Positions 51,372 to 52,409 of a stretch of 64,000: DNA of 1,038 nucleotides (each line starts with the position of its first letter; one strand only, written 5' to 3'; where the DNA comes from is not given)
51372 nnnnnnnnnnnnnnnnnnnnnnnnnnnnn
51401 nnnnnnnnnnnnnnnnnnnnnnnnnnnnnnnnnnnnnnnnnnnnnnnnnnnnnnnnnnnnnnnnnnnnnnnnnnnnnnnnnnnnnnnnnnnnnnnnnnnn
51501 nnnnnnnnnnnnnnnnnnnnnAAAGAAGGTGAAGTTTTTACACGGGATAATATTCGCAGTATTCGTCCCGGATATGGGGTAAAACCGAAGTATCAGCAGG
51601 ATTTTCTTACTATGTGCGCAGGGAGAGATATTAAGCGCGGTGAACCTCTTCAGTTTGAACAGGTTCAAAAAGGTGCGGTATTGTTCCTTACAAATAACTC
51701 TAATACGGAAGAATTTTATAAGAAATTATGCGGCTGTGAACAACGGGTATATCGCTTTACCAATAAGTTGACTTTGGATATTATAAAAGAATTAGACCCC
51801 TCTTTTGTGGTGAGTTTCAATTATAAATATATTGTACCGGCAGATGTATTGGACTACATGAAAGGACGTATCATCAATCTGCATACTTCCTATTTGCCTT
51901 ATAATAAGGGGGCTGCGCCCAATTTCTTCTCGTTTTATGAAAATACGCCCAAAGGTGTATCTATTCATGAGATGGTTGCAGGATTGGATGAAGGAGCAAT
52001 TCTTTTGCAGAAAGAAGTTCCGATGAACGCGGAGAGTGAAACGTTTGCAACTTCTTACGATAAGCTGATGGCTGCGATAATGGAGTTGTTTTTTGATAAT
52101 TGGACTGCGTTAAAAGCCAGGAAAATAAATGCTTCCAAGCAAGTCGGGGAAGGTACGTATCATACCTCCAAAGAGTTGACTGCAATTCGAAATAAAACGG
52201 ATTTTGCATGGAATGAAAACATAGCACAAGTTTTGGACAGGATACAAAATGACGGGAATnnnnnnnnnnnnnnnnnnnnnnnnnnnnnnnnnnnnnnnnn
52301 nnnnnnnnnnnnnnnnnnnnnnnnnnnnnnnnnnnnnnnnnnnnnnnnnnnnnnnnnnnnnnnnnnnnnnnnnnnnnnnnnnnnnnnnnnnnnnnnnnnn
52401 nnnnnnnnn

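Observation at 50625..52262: PseI fused to an N-formyltransferase: predicted 7-formamido pseudaminic acid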

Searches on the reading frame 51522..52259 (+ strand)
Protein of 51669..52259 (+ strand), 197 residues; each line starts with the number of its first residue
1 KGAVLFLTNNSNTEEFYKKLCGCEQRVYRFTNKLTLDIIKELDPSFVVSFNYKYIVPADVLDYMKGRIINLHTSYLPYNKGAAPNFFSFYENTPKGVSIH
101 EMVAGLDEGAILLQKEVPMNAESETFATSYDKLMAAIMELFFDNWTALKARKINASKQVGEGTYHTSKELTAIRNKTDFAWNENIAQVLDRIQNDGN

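Call 4: search_protein_families(library=ncbifam, proteins=[window:51669-52259:+], max_evalue=0.01)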
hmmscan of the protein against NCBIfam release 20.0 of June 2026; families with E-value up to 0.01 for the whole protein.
window:51669-52259:+ (197 aa): 7 families
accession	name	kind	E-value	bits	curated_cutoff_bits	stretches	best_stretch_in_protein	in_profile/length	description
NF005755.0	PRK07579.1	equivalog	7.5e-20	71.8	238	1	32-192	56-210/245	dTDP-4-amino-4,6-dideoxyglucose formyltransferase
NF005998.1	PRK08125.1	equivalog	4.3e-18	65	777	1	32-189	64-218/649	bifunctional UDP-4-amino-4-deoxy-L-arabinose formyltransferase/UDP-glucuronic acid oxidase ArnA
TIGR00460.1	fmt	equivalog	1.3e-17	63.9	201.5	1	36-192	72-225/315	methionyl-tRNA formyltransferase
NF005414.0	PRK06988.1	equivalog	6.4e-17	61.5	316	1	37-168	71-203/311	formyltransferase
TIGR00639.1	PurN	equivalog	1.2e-09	38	150.1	1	32-123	69-160/192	phosphoribosylglycinamide formyltransferase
TIGR00655.1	PurU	equivalog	5.9e-09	36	285.95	1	28-121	145-239/280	formyltetrahydrofolate deformylase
NF004684.0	PRK06027.1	subfamily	1.1e-08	35.2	223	1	33-119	155-242/286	formyltetrahydrofolate deformylase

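Call 8: search_solved_structures(query=window:51669-52259:+, max_evalue=0.01, show_alignments=3)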
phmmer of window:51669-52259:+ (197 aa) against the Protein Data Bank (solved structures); distinct sequences matched with E-value up to 0.01: 68 (the best 60 are shown).
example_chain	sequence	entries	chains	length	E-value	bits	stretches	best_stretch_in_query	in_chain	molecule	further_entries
6ci2_A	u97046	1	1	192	8.5e-34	120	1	24-195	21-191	formyltransferase PseJ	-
6ci4_A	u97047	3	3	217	1.2e-33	119.5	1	24-195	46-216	formyltransferase PseJ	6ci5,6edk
5jnf_C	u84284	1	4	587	8.3e-24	87.5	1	39-171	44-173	Linear gramicidin synthase subunit A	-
5es6_A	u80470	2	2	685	1.1e-23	87.1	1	39-170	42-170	Linear gramicidin synthase subunit A | Linear gramicidin synthetase subunit A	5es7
6ulz_A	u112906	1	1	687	1.1e-23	87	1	39-170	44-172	Linear gramicidin synthase subunit A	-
5es5_A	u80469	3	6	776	1.4e-23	86.8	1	39-170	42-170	Linear gramicidin synthetase subunit A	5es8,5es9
6mfw_A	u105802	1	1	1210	2.7e-23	85.8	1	39-170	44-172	Linear gramicidin synthase subunit A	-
6mfx_A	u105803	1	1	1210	3.7e-23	85.4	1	41-170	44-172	Linear gramicidin synthase subunit A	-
6mfy_A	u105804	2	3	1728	4.3e-23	85.1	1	39-170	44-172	Linear gramicidin synthase subunit A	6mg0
6mfz_A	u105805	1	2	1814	4.5e-23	85.1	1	39-170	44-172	Linear gramicidin synthase subunit A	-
9meh_A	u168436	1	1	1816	4.6e-23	85.1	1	39-170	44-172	Linear gramicidin synthase subunit A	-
9be3_A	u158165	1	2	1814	4.6e-23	85.1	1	40-170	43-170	Linear gramicidin synthase subunit A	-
9be4_A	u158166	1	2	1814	4.6e-23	85.1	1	40-170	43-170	Linear gramicidin synthase subunit A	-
5vyq_A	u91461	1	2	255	1.8e-13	53.8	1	42-175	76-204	Uncharacterized protein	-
4pzu_A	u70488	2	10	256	1.9e-13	53.7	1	42-175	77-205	Uncharacterized protein Rv3404c/MT3512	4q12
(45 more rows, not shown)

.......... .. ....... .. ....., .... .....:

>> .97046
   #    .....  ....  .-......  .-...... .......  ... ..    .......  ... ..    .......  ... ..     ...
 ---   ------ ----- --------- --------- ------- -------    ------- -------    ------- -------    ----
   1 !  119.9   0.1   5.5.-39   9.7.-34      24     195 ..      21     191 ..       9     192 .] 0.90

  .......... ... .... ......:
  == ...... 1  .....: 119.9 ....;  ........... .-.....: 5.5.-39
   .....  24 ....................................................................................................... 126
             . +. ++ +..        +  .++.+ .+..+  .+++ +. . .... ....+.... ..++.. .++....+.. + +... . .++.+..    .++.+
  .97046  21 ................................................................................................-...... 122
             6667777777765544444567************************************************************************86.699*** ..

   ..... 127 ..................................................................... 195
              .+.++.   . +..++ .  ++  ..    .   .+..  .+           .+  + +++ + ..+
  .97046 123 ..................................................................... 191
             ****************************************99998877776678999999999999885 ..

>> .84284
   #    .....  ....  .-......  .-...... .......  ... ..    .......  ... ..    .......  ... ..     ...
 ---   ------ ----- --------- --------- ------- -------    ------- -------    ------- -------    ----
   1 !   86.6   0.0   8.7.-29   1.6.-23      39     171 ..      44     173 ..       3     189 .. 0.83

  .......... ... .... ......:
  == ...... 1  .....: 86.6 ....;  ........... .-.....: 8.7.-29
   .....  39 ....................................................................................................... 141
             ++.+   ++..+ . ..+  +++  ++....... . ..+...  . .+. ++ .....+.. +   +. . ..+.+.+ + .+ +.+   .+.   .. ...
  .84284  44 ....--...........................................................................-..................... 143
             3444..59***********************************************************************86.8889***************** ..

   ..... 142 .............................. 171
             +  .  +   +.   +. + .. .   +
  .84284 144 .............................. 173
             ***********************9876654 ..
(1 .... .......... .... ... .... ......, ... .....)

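Call 28: search_protein_representatives(protein=window:51669-52259:+)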
Query: 197 residues. Proteins with E-value up to 0.001 (for the whole library): 7572; up to 1e-10: 1253; up to 1e-30: 125. The best 150 are listed.
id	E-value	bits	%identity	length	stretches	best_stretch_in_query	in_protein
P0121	2.2e-53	197.0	51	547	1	1-187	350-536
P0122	4.2e-53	196.1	45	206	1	3-192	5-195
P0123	1.7e-50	187.6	45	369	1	2-194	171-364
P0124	2.3e-49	183.9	49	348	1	3-185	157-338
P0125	3.2e-49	183.4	45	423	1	2-193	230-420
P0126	1.8e-48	181.0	45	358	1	2-194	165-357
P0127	8.8e-47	175.5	44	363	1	2-193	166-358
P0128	2.1e-46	174.2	43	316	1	4-192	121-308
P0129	5.6e-46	172.9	44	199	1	3-192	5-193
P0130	1.0e-45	172.0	43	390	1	2-192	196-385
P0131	1.4e-45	171.5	46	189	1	31-194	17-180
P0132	1.2e-44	168.5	44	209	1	3-186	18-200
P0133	1.8e-44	167.9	45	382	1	2-188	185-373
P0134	3.0e-44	167.2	42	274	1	4-188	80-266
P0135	2.9e-43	164.0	44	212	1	4-191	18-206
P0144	9.5e-42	159.1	42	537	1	2-191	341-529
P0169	1.8e-36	141.9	46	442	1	27-170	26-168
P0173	2.9e-36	141.2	41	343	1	13-189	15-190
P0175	3.9e-36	140.8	40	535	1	4-191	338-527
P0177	5.4e-36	140.3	40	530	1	20-188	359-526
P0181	1.8e-35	138.6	42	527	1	4-186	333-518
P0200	6.2e-33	130.3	39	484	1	4-188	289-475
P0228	1.2e-31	126.1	44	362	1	4-161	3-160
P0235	3.9e-31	124.5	38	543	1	24-190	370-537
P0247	1.1e-30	123.0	41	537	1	38-186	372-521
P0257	2.0e-30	122.1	44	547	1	25-178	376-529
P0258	2.1e-30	122.1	39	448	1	5-173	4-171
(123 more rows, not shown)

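Call 29: search_protein_families(library=pfam, proteins=[P0123, P0124, P0125, P0130, P0128, P0173, P0228, P0258, P0200, P0169], max_evalue=0.001)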
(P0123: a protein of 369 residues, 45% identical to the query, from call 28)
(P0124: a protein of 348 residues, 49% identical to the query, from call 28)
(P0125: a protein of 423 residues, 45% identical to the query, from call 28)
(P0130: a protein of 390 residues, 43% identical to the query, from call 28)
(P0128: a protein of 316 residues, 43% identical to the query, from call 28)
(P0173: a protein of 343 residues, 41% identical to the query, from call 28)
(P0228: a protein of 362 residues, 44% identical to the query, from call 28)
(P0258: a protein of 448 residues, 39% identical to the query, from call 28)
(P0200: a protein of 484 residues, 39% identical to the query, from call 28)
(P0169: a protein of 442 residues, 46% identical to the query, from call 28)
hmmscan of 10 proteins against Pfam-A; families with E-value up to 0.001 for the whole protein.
P0123 (369 aa): 5 families
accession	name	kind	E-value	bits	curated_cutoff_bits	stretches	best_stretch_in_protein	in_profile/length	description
PF00551.24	Formyl_trans_N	-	3.6e-19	69.6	26.1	1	200-305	67-172/181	Formyl transferase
PF00583.31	Acetyltransf_1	-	1.6e-10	41.7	20.7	1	41-135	24-116/116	Acetyltransferase (GNAT) family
PF13302.13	Acetyltransf_3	-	3.3e-10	41.2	25.4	1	4-136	2-138/138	Acetyltransferase (GNAT) domain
PF13673.13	Acetyltransf_10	-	2.7e-06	27.8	23.6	1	31-135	13-107/128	Acetyltransferase (GNAT) domain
PF13508.13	Acetyltransf_7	-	4.1e-06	27.5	27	1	54-136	3-83/84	Acetyltransferase (GNAT) domain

P0124 (348 aa): 5 families
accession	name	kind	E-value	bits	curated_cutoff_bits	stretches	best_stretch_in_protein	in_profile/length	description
PF13302.13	Acetyltransf_3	-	3.2e-30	106.1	25.4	1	11-140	1-132/138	Acetyltransferase (GNAT) domain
PF00551.24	Formyl_trans_N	-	2.2e-15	57.3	26.1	1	190-285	72-168/181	Formyl transferase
PF00583.31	Acetyltransf_1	-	1e-11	45.6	20.7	1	38-138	12-109/116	Acetyltransferase (GNAT) family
PF13420.13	Acetyltransf_4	-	3.9e-08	33.9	24.3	1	14-136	1-125/155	Acetyltransferase (GNAT) domain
PF13523.12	Acetyltransf_8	-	4.8e-07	29.9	27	1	20-140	4-132/145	Acetyltransferase (GNAT) domain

P0125 (423 aa): 3 families
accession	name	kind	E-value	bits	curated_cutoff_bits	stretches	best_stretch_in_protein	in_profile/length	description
PF03102.20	NeuB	-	2.8e-62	210.8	22.1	1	1-155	85-239/241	NeuB family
PF00551.24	Formyl_trans_N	-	7.5e-18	65.3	26.1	1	263-360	72-169/181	Formyl transferase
PF08666.17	SAF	-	2.9e-11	44.2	21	1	170-227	1-62/63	SAF domain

P0130 (390 aa): 4 families
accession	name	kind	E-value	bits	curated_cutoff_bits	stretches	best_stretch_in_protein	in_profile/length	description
PF00551.24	Formyl_trans_N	-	1.7e-14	54.5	26.1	1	230-332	73-175/181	Formyl transferase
PF13302.13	Acetyltransf_3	-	1.8e-10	42.1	25.4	1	8-168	2-137/138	Acetyltransferase (GNAT) domain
PF00583.31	Acetyltransf_1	-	7.5e-05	23.4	20.7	0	39-115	13-97/116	Acetyltransferase (GNAT) family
PF13673.13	Acetyltransf_10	-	0.00084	19.8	23.6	0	49-113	22-84/128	Acetyltransferase (GNAT) domain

P0128 (316 aa): 1 family
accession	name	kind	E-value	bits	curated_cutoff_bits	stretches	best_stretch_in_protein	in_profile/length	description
PF00551.24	Formyl_trans_N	-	1.3e-16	61.4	26.1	1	153-250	73-171/181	Formyl transferase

P0173 (343 aa): 4 families
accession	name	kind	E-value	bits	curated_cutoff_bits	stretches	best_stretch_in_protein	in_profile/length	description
PF00551.24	Formyl_trans_N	-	2.6e-17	63.6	26.1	1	37-136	71-170/181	Formyl transferase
PF00583.31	Acetyltransf_1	-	0.00013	22.7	20.7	1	250-326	33-116/116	Acetyltransferase (GNAT) family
PF13302.13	Acetyltransf_3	-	0.00021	22.5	25.4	1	202-327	4-138/138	Acetyltransferase (GNAT) domain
PF13508.13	Acetyltransf_7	-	0.00029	21.6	27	1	251-327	4-83/84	Acetyltransferase (GNAT) domain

P0228 (362 aa): 4 families
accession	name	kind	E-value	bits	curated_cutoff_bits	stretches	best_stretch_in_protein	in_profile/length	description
PF00551.24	Formyl_trans_N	-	1.4e-20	74.3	26.1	1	38-135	75-172/181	Formyl transferase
PF13420.13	Acetyltransf_4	-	4.9e-11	43.3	24.3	1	213-353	12-154/155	Acetyltransferase (GNAT) domain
PF00583.31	Acetyltransf_1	-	2.4e-09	37.9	20.7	1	223-333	5-116/116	Acetyltransferase (GNAT) family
PF13302.13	Acetyltransf_3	-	2.2e-08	35.3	25.4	1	212-334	15-138/138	Acetyltransferase (GNAT) domain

P0258 (448 aa): 3 families
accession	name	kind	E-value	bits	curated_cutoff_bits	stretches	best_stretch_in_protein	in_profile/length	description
PF02348.25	CTP_transf_3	-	5.1e-32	111.9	22.6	1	201-380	2-171/217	Cytidylyltransferase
PF00551.24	Formyl_trans_N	-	5.7e-16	59.2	26.1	1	33-129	72-168/181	Formyl transferase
PF12804.13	NTP_transf_3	-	0.00043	20.9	27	1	214-307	15-106/160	MobA-like NTP transferase domain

P0200 (484 aa): 3 families
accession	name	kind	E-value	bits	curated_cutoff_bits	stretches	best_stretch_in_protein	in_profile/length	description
PF00551.24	Formyl_trans_N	-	1.8e-15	57.6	26.1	1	323-427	73-177/181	Formyl transferase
PF01261.30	AP_endonuc_2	-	2.3e-13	50.9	31.1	1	55-249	24-231/249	Xylose isomerase-like TIM barrel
PF05114.20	MbnB_TglH_ChrH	-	0.00013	21.8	25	1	123-267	117-261/263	RiPP precursor modification enzyme MbnB/TglH/ChrH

P0169 (442 aa): 13 families
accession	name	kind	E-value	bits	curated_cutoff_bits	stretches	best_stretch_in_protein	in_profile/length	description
PF00551.24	Formyl_trans_N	-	8.8e-21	74.9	26.1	1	36-136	74-174/181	Formyl transferase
PF13847.12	Methyltransf_31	-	1.4e-17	64.2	27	1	225-336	2-113/145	Methyltransferase domain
PF13649.12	Methyltransf_25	-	4e-17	63.1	27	1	230-328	1-97/97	Methyltransferase domain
PF08241.18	Methyltransf_11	-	7e-14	52.7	21.2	1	231-331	1-94/95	Methyltransferase domain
PF08242.18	Methyltransf_12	-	8.8e-11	42.8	30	1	231-328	1-96/98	Methyltransferase domain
PF13489.12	Methyltransf_23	-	1.5e-08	35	27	1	217-334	13-117/164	Methyltransferase domain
PF01209.24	Ubie_methyltran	-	6e-08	32.8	20.1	1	224-339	45-158/233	ubiE/COQ5 methyltransferase family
PF02353.26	CMAS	-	4.6e-07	29.9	27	1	224-298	60-131/273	Mycolic acid cyclopropane synthetase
PF01170.24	UPF0020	-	6.4e-05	23.2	22.3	1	242-300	69-127/197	RMKL-like, methyltransferase domain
PF13679.12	Methyltransf_32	-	0.00015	22.2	27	1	226-287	15-91/143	Methyltransferase domain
PF02390.23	Methyltransf_4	-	0.00057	19.8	24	1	230-309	5-82/173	Putative methyltransferase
PF07021.18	MetW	-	0.00092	19.3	21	0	217-264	4-51/193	Methionine biosynthesis protein MetW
PF05401.17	NodS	-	0.00098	19.5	24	0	225-333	42-145/201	Nodulation protein S (NodS)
